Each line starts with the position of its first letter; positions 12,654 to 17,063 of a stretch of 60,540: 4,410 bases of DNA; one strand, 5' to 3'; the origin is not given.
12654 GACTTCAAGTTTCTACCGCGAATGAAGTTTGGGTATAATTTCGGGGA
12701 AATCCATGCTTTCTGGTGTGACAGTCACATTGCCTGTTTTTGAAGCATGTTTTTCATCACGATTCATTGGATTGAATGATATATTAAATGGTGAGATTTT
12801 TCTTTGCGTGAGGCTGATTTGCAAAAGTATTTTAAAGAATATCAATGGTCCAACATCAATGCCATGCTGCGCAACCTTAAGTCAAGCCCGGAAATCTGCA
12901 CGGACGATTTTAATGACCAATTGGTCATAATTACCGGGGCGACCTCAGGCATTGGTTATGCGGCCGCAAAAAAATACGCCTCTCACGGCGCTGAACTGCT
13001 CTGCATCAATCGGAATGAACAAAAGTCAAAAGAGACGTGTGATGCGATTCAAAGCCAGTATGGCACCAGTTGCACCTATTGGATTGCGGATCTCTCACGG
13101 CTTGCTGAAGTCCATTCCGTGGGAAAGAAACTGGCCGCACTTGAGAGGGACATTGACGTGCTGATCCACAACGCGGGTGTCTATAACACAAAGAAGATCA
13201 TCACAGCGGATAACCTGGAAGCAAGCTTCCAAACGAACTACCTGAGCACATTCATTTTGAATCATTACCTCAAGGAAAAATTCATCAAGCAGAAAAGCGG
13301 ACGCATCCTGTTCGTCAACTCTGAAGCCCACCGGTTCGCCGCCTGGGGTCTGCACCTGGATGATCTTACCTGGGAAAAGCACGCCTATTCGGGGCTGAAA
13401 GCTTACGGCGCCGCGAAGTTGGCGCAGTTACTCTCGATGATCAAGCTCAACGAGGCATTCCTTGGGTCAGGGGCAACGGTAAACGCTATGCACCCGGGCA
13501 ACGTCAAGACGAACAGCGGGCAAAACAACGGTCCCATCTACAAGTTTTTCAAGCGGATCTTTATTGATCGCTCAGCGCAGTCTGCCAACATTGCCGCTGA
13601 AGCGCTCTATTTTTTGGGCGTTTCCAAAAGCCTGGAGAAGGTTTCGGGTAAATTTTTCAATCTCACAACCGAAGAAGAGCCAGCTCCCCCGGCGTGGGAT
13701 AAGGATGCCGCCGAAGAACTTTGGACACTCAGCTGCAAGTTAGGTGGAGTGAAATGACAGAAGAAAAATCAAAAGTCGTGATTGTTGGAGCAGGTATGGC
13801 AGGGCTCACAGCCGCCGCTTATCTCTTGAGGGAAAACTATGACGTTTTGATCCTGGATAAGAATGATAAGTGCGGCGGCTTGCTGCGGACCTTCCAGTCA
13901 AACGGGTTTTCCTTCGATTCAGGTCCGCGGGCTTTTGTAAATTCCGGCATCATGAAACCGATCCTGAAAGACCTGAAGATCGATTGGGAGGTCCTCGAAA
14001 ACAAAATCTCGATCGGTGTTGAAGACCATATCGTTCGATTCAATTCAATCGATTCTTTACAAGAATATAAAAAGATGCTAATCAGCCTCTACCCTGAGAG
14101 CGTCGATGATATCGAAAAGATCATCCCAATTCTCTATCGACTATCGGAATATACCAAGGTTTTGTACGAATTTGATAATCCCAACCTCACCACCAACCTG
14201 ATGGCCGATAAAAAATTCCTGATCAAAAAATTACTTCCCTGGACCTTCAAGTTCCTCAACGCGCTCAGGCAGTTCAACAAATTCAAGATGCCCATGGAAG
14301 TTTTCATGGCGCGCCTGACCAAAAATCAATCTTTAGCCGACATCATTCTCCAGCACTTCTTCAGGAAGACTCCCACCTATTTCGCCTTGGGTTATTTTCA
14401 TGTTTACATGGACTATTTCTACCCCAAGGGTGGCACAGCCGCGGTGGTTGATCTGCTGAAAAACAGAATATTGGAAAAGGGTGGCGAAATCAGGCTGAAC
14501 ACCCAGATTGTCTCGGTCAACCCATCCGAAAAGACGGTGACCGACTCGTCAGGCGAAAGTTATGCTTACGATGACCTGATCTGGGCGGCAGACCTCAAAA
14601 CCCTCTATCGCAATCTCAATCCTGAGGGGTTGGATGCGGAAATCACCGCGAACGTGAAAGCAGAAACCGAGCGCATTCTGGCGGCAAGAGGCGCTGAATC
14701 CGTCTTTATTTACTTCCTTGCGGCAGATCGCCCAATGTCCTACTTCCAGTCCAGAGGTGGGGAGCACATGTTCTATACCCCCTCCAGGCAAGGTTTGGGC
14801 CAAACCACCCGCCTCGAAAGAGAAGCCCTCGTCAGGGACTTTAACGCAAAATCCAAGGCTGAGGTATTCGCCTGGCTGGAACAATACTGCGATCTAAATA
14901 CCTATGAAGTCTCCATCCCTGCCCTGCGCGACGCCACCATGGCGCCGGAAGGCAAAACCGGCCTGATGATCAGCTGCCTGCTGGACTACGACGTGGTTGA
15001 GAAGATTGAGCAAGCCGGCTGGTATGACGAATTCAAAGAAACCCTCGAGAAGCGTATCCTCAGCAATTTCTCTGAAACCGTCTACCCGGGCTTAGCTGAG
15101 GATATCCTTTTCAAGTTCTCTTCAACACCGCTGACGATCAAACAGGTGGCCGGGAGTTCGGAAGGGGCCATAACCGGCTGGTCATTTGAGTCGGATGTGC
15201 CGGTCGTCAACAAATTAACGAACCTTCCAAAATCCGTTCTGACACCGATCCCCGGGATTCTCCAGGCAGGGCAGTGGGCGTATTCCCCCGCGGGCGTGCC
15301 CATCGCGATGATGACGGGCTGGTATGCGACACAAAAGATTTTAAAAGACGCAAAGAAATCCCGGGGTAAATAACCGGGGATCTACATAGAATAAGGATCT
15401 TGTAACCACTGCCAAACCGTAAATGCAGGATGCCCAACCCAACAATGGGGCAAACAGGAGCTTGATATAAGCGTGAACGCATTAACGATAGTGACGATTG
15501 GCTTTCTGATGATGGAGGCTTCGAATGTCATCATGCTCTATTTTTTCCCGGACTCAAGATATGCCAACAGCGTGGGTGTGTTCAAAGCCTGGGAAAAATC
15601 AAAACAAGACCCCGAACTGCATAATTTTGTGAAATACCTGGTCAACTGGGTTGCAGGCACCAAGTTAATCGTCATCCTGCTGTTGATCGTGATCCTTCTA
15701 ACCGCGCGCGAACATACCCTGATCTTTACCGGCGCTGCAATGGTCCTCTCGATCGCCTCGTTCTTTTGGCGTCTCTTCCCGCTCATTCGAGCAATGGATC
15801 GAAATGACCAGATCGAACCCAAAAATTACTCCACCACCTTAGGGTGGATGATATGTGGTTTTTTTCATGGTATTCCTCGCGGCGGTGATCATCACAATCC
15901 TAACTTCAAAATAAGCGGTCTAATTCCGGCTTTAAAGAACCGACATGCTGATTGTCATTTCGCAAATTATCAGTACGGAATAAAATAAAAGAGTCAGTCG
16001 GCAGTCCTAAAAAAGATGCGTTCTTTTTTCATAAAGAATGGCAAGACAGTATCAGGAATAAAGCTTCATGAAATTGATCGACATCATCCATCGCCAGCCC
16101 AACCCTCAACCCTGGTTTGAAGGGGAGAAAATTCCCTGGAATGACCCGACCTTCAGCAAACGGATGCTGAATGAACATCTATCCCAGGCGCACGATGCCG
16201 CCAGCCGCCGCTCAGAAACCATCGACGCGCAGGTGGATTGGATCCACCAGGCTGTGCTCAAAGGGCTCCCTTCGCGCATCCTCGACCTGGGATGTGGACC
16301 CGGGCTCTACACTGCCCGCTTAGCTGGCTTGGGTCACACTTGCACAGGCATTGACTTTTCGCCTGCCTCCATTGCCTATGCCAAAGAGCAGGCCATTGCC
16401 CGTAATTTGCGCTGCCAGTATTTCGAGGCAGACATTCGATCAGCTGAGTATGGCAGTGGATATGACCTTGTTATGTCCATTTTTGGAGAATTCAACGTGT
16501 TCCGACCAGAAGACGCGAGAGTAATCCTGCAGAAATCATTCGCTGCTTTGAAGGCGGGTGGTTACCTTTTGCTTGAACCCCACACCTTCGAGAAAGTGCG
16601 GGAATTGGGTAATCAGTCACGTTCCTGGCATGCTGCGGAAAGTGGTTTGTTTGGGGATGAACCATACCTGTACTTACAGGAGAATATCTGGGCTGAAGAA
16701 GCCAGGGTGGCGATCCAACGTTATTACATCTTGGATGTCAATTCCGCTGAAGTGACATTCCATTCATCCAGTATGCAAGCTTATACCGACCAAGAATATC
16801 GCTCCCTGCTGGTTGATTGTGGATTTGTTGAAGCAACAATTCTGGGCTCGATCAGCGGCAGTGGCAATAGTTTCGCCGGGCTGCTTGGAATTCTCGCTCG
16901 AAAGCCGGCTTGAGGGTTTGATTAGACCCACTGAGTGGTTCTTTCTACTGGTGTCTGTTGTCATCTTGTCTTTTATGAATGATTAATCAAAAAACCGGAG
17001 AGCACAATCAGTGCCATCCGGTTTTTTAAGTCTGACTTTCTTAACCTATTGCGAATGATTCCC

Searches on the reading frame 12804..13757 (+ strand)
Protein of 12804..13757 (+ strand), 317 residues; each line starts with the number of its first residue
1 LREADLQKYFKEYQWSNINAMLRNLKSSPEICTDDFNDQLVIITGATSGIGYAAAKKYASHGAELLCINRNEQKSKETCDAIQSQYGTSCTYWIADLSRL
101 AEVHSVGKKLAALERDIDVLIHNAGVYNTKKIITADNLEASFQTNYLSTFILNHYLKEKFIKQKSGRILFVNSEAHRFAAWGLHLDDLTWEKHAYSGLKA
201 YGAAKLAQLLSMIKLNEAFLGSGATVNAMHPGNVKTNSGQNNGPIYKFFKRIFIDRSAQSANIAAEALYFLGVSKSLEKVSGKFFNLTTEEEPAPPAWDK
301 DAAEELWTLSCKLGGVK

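Call 14: search_protein_families(library=pfam, proteins=[window:12804-13757:+], max_evalue=0.00001)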
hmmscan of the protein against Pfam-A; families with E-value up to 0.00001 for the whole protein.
window:12804-13757:+ (317 aa): 4 families
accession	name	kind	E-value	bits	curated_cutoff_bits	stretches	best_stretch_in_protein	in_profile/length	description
PF00106.31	adh_short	-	3.8e-31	108.5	26.6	1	40-176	2-139/195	short chain dehydrogenase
PF13561.12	adh_short_C2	-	6.6e-22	78.7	27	1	45-271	1-217/236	Enoyl-(Acyl carrier protein) reductase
PF08659.16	KR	-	2.2e-09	37.9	22.6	1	41-158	3-125/180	KR domain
PF01370.27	Epimerase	-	7.1e-06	26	20.9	0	41-221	1-161/240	NAD dependent epimerase/dehydratase family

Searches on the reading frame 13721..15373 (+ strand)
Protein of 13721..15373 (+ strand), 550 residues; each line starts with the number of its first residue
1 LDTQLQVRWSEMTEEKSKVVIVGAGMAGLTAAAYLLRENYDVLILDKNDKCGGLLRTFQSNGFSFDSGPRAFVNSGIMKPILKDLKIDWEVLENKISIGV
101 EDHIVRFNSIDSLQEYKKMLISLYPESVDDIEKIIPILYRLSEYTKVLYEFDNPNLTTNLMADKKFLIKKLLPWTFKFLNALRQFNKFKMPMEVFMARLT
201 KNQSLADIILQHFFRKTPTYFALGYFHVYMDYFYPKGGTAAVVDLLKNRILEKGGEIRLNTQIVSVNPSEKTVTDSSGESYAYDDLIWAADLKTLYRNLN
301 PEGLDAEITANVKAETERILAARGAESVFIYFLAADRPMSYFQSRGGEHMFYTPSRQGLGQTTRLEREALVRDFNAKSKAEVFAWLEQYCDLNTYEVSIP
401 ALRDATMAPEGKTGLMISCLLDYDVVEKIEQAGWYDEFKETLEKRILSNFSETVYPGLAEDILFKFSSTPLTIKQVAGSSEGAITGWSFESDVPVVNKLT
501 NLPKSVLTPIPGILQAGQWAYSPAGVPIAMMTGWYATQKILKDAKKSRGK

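Call 14: search_protein_families(library=pfam, proteins=[window:13721-15373:+], max_evalue=0.00001)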
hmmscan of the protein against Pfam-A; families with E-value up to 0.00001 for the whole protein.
window:13721-15373:+ (550 aa): 6 families
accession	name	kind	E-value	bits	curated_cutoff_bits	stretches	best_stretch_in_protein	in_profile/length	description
PF01593.30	Amino_oxidase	-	3.4e-19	69.9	19.8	1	26-339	1-295/443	Flavin containing amine oxidoreductase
PF13450.12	NAD_binding_8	-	2.8e-16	60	21.9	1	21-77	1-57/68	NAD(P)-binding Rossmann-like domain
PF01266.30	DAO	-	2.3e-12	47.6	27.9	1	18-52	1-35/353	FAD dependent oxidoreductase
PF07992.20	Pyr_redox_2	-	8.9e-09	35.6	26.1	0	18-51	2-35/291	Pyridine nucleotide-disulphide oxidoreductase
PF03486.20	HI0933_like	-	3.3e-08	33.7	50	0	18-53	2-37/244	HI0933-like protein Rossmann domain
PF12831.13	FAD_oxidored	-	7.1e-06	26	27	0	19-85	2-68/416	FAD dependent oxidoreductase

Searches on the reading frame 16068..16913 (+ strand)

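Call 14: search_protein_families(library=pfam, proteins=[window:16068-16913:+], max_evalue=0.00001)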
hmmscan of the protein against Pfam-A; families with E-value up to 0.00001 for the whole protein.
window:16068-16913:+ (281 aa): 7 families
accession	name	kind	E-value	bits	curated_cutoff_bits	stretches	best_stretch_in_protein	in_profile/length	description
PF13649.12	Methyltransf_25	-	1.1e-18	68.2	27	1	71-165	1-97/97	Methyltransferase domain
PF08241.18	Methyltransf_11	-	2e-13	51.2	21.2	1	72-168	1-94/95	Methyltransferase domain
PF08242.18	Methyltransf_12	-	8e-11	43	30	1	72-167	1-98/98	Methyltransferase domain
PF13847.12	Methyltransf_31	-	1.5e-10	41.3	27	1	70-180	6-125/145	Methyltransferase domain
PF13489.12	Methyltransf_23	-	8.4e-09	35.8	27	1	57-187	11-135/164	Methyltransferase domain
PF03848.20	TehB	-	2.1e-07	31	20.4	1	61-168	24-131/193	Tellurite resistance protein TehB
PF05175.20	MTS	-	5.2e-06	26.6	23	1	65-168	25-137/170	Methyltransferase small domain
